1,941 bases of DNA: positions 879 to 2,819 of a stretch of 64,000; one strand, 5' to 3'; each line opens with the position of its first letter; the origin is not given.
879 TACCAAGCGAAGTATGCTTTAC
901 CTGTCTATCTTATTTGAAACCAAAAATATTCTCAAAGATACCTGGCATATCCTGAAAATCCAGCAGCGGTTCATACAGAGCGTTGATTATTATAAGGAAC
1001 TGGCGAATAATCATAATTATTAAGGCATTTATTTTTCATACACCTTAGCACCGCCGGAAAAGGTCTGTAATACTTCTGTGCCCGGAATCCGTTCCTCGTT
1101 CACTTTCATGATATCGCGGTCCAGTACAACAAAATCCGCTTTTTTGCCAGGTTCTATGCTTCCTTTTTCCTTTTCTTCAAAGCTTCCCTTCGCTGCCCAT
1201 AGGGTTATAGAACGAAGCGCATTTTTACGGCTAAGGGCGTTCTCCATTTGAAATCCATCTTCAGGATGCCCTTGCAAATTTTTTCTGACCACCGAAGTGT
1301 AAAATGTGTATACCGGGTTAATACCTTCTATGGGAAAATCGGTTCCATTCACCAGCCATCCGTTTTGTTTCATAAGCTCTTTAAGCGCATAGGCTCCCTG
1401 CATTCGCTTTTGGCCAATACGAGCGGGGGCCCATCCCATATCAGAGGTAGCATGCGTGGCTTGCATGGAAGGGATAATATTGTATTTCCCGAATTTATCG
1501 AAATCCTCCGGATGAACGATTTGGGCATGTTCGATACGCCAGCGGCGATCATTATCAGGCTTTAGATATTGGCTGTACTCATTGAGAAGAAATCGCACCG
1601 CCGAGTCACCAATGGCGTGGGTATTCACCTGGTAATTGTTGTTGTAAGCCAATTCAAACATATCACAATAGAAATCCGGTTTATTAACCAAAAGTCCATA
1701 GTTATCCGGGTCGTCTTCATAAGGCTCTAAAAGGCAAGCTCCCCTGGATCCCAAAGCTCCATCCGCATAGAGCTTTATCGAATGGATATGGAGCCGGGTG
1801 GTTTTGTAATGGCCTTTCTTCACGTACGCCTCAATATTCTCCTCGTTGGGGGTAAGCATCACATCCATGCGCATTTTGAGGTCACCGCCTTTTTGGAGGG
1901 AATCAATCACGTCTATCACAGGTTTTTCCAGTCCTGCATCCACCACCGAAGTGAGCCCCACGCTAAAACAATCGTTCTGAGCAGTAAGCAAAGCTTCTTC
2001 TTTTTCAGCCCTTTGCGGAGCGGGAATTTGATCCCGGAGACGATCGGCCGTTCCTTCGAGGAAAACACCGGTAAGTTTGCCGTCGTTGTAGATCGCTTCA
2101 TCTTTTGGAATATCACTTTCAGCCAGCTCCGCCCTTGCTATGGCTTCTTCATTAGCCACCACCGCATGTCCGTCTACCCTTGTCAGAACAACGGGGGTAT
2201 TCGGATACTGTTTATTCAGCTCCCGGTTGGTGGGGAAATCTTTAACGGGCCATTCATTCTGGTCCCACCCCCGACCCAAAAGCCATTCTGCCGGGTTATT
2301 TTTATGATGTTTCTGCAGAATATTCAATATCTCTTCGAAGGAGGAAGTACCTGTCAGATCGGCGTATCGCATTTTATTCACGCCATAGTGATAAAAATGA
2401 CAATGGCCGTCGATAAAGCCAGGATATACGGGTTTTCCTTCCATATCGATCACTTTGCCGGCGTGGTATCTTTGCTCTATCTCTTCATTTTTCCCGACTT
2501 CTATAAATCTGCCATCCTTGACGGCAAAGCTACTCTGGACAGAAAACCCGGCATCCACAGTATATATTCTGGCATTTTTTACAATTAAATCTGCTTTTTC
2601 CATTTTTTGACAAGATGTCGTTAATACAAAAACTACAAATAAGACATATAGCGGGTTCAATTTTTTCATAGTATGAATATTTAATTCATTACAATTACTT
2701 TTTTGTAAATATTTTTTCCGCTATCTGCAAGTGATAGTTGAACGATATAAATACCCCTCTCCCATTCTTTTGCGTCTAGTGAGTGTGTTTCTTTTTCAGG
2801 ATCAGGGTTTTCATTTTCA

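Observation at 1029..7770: B12-riboswitch operon extends beyond BtuFCD into a T9SS-secreted EEP enzyme and a lipoprotein amidohydrolase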

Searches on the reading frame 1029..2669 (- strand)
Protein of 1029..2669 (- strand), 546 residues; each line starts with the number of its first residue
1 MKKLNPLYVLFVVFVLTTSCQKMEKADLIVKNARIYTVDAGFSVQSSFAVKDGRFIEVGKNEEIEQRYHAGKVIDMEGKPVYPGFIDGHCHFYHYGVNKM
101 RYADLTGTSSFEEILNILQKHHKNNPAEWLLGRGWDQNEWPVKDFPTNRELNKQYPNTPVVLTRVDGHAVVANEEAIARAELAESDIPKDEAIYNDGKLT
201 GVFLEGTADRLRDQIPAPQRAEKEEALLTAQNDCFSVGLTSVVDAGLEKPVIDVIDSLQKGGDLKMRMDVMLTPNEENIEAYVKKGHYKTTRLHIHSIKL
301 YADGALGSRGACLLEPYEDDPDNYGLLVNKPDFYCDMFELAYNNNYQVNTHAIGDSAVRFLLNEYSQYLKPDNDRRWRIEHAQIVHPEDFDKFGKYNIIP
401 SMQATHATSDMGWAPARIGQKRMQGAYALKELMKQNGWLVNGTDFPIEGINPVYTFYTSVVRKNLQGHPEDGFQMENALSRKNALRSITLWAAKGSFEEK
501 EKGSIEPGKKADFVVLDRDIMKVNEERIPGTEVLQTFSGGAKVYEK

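Call 7: search_protein_families(library=pfam, proteins=[window:1029-2669:-], max_evalue=0.001)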
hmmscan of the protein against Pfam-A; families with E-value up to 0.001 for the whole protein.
window:1029-2669:- (546 aa): 2 families
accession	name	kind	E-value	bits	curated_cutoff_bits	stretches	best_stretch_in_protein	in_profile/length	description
PF07969.17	Amidohydro_3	-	9.1e-85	286.3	29.7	1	72-544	1-472/472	Amidohydrolase family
PF01979.26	Amidohydro_1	-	4.9e-09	36.3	25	1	474-540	276-342/345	Amidohydrolase family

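Call 21: search_protein_families(library=ncbifam, proteins=[window:1029-2669:-], max_evalue=0.001)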
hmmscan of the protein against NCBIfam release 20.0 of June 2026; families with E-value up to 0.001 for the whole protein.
window:1029-2669:- (546 aa): 46 families (the best 25 are shown)
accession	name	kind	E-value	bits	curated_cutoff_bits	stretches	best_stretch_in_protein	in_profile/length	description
TIGR01224.1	hutI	equivalog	1.2e-13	50.7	298.15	2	46-114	4-71/377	imidazolonepropionase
NF006056.0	PRK08204.1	subfamily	1.9e-13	50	391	2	28-122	5-96/449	hypothetical protein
NF006689.0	PRK09237.1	equivalog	5.2e-12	45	371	1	25-108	2-82/383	amidohydrolase/deacetylase family metallohydrolase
TIGR03314.1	Se_ssnA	subfamily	3.4e-11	42.7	455.5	1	28-115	1-89/441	putative selenium metabolism protein SsnA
NF005540.0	PRK07203.1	equivalog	4.1e-11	42.2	444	1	28-116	2-91/444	putative aminohydrolase SsnA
NF006560.0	PRK09061.1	subfamily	1.6e-10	39.9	340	1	11-104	11-99/517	amidohydrolase family protein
NF006679.0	PRK09228.1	subfamily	3.1e-10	39.4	351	1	45-93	31-80/433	guanine deaminase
NF006549.0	PRK09045.1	equivalog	1e-09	37.5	540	1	21-91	3-75/444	TRZ/ATZ family hydrolase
NF006055.0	PRK08203.1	equivalog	2e-09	36.5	532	1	25-94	4-73/455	8-oxoguanine deaminase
TIGR03178.1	allantoinase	equivalog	3.8e-09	35.9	357.85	1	27-96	1-64/441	allantoinase AllB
TIGR02967.1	guan_deamin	equivalog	4.1e-09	35.9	375.4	1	48-95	9-57/401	guanine deaminase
TIGR01178.1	ade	equivalog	4.9e-09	35.2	472.5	1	27-92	1-59/552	adenine deaminase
NF004701.0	PRK06038.1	equivalog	1.5e-08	33.8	609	1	24-92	2-66/432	N-ethylammeline chlorohydrolase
NF004839.0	PRK06189.1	equivalog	1.9e-08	33.4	631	1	26-95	3-66/451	allantoinase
NF009941.0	PRK13404.1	subfamily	3.6e-08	32.5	647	1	25-106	3-77/478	dihydropyrimidinase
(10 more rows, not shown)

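Call 24: find_homologous_proteins(query=window:1029-2669:-)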
Query window:1029-2669:- (546 aa): 8000 proteins with E <= 0.001 among 8000 candidates; the best 120 are listed.
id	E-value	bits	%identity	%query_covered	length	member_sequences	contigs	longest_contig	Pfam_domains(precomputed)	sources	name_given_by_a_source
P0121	0.0e+0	1221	100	96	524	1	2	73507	PF07969.18,PF01979.27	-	-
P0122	0.0e+0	1104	86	100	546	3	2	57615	PF07969.18,PF01979.27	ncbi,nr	ncbi:MAG: amidohydrolase [Bacteroidales bacterium]|nr:amidohydrolase [Bacteroidales bacterium] MCF83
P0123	9.9e-293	990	76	100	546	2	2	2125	PF07969.18,PF01979.27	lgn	-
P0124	1.1e-289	980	75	100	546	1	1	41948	PF07969.18,PF01979.27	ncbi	-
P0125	6.8e-285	964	74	100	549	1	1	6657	PF07969.18,PF01979.27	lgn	-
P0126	9.4e-272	921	70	100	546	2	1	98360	PF07969.18,PF01979.27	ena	-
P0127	5.7e-241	819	65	97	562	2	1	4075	PF07969.18,PF01979.27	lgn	-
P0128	4.2e-235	800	65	96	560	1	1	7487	PF07969.18,PF01979.27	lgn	-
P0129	1.1e-234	798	67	96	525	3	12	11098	PF07969.18,PF01979.27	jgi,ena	jgi:hypothetical protein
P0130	7.6e-232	789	63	98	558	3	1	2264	PF07969.18,PF01979.27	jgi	-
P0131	1.6e-230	785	63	99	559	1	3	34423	PF07969.18,PF01979.27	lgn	-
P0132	2.9e-230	784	61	99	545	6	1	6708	PF07969.18,PF01979.27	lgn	-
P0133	3.2e-230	784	65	96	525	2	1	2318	PF07969.18,PF01979.27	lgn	-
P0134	2.6e-228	777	64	96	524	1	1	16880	PF07969.18,PF01979.27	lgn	-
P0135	8.2e-228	776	63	96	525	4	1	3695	PF07969.18,PF01979.27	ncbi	ncbi:MAG: amidohydrolase [Bacteroidota bacterium]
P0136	1.4e-218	745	60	98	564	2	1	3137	PF07969.18,PF01979.27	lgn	-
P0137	6.2e-217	740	57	98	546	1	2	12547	PF07969.18,PF01979.27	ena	-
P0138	1.6e-216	738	57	99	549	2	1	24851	PF07969.18,PF01979.27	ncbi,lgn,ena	-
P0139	5.7e-216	737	59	96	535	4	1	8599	PF07969.18,PF01979.27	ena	-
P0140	1.7e-215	735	58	100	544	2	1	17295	PF07969.18,PF01979.27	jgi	-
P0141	2.0e-215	735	58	98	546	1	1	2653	PF07969.18,PF01979.27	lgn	-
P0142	6.8e-215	733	58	96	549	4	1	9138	PF07969.18,PF01979.27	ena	-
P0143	1.5e-214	732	57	98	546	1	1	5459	PF07969.18,PF01979.27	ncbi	-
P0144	5.0e-214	730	57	98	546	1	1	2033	PF07969.18,PF01979.27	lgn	-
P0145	9.6e-214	729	57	98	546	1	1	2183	PF07969.18,PF01979.27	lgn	-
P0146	1.1e-213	729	57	100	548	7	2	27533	PF07969.18,PF01979.27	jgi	-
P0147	4.0e-213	727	57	98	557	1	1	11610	PF07969.18,PF01979.27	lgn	-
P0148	1.0e-212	726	57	99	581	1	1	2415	PF07969.18,PF01979.27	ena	-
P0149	3.0e-211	721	58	99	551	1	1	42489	PF07969.18,PF01979.27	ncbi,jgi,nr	ncbi:MAG: amidohydrolase [Chlorobi bacterium]|nr:amidohydrolase [Chlorobiota bacterium]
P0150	5.9e-211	720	56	98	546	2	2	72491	PF07969.18,PF01979.27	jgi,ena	-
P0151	2.2e-210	718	55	100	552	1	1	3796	PF07969.18,PF01979.27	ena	-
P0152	2.8e-210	718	57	97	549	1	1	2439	PF07969.18,PF01979.27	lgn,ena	-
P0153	3.4e-210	718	58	95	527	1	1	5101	PF07969.18,PF01979.27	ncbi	-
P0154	4.0e-210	717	56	99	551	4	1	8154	PF07969.18,PF01979.27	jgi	jgi:predicted amidohydrolase YtcJ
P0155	6.0e-210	717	58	97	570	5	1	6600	PF07969.18,PF01979.27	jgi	jgi:predicted amidohydrolase YtcJ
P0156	2.0e-208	712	59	95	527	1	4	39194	PF07969.18,PF01979.27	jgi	-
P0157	4.2e-208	711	57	98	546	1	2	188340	PF07969.18,PF01979.27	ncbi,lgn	-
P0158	1.8e-206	705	55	100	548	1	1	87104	PF07969.18,PF01979.27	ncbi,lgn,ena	-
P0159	5.3e-206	704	55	99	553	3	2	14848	PF07969.18,PF01979.27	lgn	-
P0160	5.5e-206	704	56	99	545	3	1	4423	PF07969.18,PF01979.27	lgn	-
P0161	9.8e-206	703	60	96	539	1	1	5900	PF07969.18,PF01979.27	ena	-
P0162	9.9e-206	703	57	96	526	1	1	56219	PF07969.18,PF01979.27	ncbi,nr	ncbi:MAG: amidohydrolase [Bacteroidia bacterium]|nr:amidohydrolase [Bacteroidia bacterium]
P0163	9.9e-206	703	56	99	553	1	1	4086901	PF07969.18,PF01979.27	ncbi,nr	ncbi:MAG: amidohydrolase [Bacteroidota bacterium]|nr:amidohydrolase [Bacteroidota bacterium]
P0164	1.5e-205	702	56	99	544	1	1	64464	PF07969.18,PF01979.27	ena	-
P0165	1.6e-205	702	57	100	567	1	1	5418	PF07969.18,PF01979.27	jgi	jgi:predicted amidohydrolase YtcJ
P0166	1.7e-205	702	56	100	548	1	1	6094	PF07969.18,PF01979.27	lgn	-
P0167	1.8e-205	702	56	100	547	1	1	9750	PF07969.18,PF01979.27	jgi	jgi:predicted amidohydrolase YtcJ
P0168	1.9e-205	702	57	97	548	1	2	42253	PF07969.18,PF01979.27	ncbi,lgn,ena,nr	ncbi:MAG: amidohydrolase [Bacteroidales bacterium]|nr:amidohydrolase [Bacteroidales bacterium]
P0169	2.2e-205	702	56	100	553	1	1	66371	PF07969.18,PF01979.27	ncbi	-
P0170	2.8e-205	701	55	100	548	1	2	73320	PF07969.18,PF01979.27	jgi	-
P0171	6.3e-205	700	57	100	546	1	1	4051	PF07969.18,PF01979.27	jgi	jgi:predicted amidohydrolase YtcJ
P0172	9.3e-205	700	55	97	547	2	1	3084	PF07969.18,PF01979.27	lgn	-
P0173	1.1e-204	699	57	95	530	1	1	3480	PF07969.18,PF01979.27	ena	-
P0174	1.1e-204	699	56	100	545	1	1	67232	PF07969.18,PF01979.27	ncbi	ncbi:MAG: amidohydrolase [Bacteroidales bacterium]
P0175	1.3e-204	699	57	96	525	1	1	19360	PF07969.18,PF01979.27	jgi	jgi:predicted amidohydrolase YtcJ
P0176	1.7e-204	699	56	100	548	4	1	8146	PF07969.18,PF01979.27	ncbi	-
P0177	1.7e-204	699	56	97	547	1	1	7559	PF07969.18,PF01979.27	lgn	-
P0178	2.0e-204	699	55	100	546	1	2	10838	PF07969.18,PF01979.27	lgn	-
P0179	2.3e-204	698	55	99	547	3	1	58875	PF07969.18,PF01979.27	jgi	-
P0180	3.5e-204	698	56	100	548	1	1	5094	PF07969.18,PF01979.27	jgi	jgi:predicted amidohydrolase YtcJ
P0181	3.6e-204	698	56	99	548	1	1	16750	PF07969.18,PF01979.27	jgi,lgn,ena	-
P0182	3.9e-204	698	55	99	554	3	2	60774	PF07969.18,PF01979.27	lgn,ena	-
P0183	4.4e-204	697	55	98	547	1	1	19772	PF07969.18,PF01979.27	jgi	-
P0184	5.2e-204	697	56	100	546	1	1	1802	PF07969.18,PF01979.27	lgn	-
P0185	1.1e-203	696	57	97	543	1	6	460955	PF07969.18,PF01979.27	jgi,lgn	jgi:hypothetical protein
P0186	1.3e-203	696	55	100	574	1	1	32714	PF07969.18,PF01979.27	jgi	jgi:predicted amidohydrolase YtcJ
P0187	1.8e-203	695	57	97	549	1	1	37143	PF07969.18,PF01979.27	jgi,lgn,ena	-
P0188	3.0e-203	695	56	98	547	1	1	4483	PF07969.18,PF01979.27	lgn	-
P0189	3.2e-203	695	56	100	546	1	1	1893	PF07969.18,PF01979.27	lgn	-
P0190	3.3e-203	695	56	99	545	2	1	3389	PF07969.18,PF01979.27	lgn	-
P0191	3.3e-203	695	55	99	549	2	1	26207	PF07969.18,PF01979.27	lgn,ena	-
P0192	4.0e-203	694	55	100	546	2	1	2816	PF07969.18,PF01979.27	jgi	-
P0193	4.5e-203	694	55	99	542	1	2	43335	PF07969.18,PF01979.27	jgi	-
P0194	5.1e-203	694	52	100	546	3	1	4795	PF07969.18,PF01979.27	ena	-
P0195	5.8e-203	694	55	98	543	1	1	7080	PF07969.18,PF01979.27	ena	-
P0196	8.0e-203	693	55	96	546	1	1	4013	PF07969.18,PF01979.27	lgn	-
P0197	1.0e-202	693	55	96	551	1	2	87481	PF07969.18,PF01979.27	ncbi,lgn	-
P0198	1.1e-202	693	55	99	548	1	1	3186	PF07969.18,PF01979.27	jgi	-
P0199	1.1e-202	693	57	96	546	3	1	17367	PF07969.18,PF01979.27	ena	-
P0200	1.5e-202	692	57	98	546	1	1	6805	PF07969.18,PF01979.27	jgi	jgi:predicted amidohydrolase YtcJ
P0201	1.7e-202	692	55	98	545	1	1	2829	PF07969.18,PF01979.27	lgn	-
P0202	2.0e-202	692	55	100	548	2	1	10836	PF07969.18,PF01979.27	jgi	jgi:predicted amidohydrolase YtcJ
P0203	2.1e-202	692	56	100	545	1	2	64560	PF07969.18,PF01979.27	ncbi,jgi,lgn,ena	jgi:predicted amidohydrolase YtcJ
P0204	2.2e-202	692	55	99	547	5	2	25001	PF07969.18,PF01979.27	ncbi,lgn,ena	-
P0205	3.2e-202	691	56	97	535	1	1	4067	PF07969.18,PF01979.27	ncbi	-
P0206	4.1e-202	691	54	99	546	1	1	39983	PF07969.18,PF01979.27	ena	-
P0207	4.3e-202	691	53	100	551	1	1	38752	PF07969.18,PF01979.27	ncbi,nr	ncbi:MAG: amidohydrolase [Bacteroidales bacterium]|nr:amidohydrolase [Bacteroidales bacterium]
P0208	4.7e-202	691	56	96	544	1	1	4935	PF07969.18,PF01979.27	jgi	jgi:predicted amidohydrolase YtcJ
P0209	5.4e-202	691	55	99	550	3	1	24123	PF07969.18,PF01979.27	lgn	-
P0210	6.9e-202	690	54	100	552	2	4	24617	PF07969.18,PF01979.27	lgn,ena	-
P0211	7.5e-202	690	54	99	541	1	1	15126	PF07969.18,PF01979.27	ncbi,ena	-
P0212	9.9e-202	690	55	98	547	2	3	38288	PF07969.18,PF01979.27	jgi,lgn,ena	-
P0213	1.1e-201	689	54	99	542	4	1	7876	PF07969.18,PF01979.27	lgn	-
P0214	1.2e-201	689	56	96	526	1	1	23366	PF07969.18,PF01979.27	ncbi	-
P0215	1.3e-201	689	55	99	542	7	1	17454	PF07969.18,PF01979.27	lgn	-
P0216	1.5e-201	689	55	99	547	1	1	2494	PF07969.18,PF01979.27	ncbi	-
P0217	1.5e-201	689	56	100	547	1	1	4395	PF07969.18,PF01979.27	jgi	jgi:predicted amidohydrolase YtcJ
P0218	1.7e-201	689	55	98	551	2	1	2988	PF07969.18,PF01979.27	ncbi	-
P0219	2.1e-201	689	55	100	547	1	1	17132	PF07969.18,PF01979.27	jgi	-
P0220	2.3e-201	688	54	99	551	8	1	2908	PF07969.18,PF01979.27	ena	-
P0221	2.6e-201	688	56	98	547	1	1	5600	PF07969.18,PF01979.27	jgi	-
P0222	2.7e-201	688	53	100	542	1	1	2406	PF07969.18,PF01979.27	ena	-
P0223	3.1e-201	688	54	99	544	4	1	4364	PF07969.18,PF01979.27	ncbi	ncbi:MAG: amidohydrolase [Bacteroidales bacterium]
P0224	3.9e-201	688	56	97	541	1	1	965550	PF07969.18,PF01979.27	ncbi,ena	-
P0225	4.0e-201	688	53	100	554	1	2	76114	PF07969.18,PF01979.27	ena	-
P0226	4.3e-201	688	54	100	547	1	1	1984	PF07969.18,PF01979.27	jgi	jgi:predicted amidohydrolase YtcJ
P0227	5.0e-201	687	57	99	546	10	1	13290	PF07969.18,PF01979.27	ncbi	-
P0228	9.8e-201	686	54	98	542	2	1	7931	PF07969.18,PF01979.27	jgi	jgi:predicted amidohydrolase YtcJ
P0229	1.2e-200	686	53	99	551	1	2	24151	PF07969.18,PF01979.27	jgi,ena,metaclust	metaclust:\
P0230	1.4e-200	686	52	100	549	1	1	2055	PF07969.18,PF01979.27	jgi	-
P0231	1.6e-200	686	53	99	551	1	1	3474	PF07969.18,PF01979.27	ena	-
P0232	1.7e-200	686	57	96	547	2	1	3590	PF07969.18,PF01979.27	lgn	-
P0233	1.8e-200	685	56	99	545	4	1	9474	PF07969.18,PF01979.27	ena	-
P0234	2.1e-200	685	56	98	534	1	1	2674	PF07969.18,PF01979.27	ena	-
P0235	2.1e-200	685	55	99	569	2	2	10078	PF07969.18,PF01979.27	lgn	-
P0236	2.2e-200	685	55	98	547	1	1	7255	PF07969.18,PF01979.27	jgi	-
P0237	2.3e-200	685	55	98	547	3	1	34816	PF07969.18,PF01979.27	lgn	-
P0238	2.3e-200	685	54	100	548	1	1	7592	PF07969.18,PF01979.27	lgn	-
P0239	2.3e-200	685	56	98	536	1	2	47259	PF07969.18,PF01979.27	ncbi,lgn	-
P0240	2.4e-200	685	55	100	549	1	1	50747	PF07969.18,PF01979.27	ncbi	ncbi:amidohydrolase [Bacteroidota bacterium]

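Call 25: find_encoding_contigs(protein=P0163, flank=7000, max_places=2)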
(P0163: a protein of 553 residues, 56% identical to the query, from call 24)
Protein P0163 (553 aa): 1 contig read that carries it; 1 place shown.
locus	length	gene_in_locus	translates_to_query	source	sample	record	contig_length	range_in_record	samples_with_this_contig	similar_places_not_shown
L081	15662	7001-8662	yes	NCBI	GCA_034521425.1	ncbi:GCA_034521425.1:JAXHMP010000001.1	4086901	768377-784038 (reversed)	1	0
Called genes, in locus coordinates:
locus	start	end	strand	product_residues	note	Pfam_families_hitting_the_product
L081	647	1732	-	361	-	PF28535:DUF8431, PF03372:Exo_endo_phos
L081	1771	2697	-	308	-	PF01694:Rhomboid, PF20216:DUF6576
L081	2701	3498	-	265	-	PF08551:DUF1751, PF01694:Rhomboid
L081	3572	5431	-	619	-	PF02518:HATPase_c, PF13589:HATPase_c_3, PF01119:DNA_mis_repair, PF08676:MutL_C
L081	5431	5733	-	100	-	-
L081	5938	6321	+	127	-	PF00166:Cpn10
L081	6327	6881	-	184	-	PF20221:DUF6580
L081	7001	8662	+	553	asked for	PF01979:Amidohydro_1 (faint), PF07969:Amidohydro_3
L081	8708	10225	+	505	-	PF03065:Glyco_hydro_57, PF12055:DUF3536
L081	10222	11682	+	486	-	PF02446:Glyco_hydro_77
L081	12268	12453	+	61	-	-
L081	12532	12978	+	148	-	PF02566:OsmC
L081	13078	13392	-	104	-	PF01521:Fe-S_biosyn (weak)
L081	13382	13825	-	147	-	PF02374:ArsA_ATPase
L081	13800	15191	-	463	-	PF00142:Fer4_NifH (faint), PF00448:SRP54 (faint), PF00931:NB-ARC (faint), PF01656:CbiA, PF02374:ArsA_ATPase, PF13614:AAA_31, PF13614:AAA_31, PF02374:ArsA_ATPase, +8 more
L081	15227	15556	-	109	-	-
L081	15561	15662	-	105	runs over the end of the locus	-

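Call 26: find_encoding_contigs(protein=P0224, flank=7000, max_places=2)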
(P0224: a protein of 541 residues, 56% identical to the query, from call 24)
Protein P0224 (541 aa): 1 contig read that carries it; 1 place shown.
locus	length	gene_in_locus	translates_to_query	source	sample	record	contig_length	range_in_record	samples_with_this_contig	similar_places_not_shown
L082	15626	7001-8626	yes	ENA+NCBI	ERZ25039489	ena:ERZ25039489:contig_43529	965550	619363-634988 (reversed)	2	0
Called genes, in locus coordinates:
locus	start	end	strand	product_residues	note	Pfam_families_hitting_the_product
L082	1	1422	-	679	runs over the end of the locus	PF00270:DEAD (faint), PF04851:ResIII, PF17757:UvrB_inter, PF27431:UvrB_3rd, PF00271:Helicase_C, PF12344:UvrB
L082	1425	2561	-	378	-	PF28535:DUF8431, PF03372:Exo_endo_phos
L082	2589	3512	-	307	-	PF01694:Rhomboid, PF20216:DUF6576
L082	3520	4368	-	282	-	PF08551:DUF1751, PF01694:Rhomboid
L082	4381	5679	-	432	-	PF01119:DNA_mis_repair, PF08676:MutL_C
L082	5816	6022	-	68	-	-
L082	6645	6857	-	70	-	PF20221:DUF6580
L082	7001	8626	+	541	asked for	PF07969:Amidohydro_3, PF01979:Amidohydro_1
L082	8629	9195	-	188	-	PF01966:HD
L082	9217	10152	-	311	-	PF00561:Abhydrolase_1 (faint), PF12146:Hydrolase_4, PF12697:Abhydrolase_6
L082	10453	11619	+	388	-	PF10509:GalKase_gal_bdg, PF00288:GHMP_kinases_N, PF08544:GHMP_kinases_C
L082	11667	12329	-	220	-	PF01168:Ala_racemase_N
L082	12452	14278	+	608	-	PF00884:Sulfatase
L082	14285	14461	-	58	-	-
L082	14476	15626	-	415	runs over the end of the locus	PF06245:DUF1015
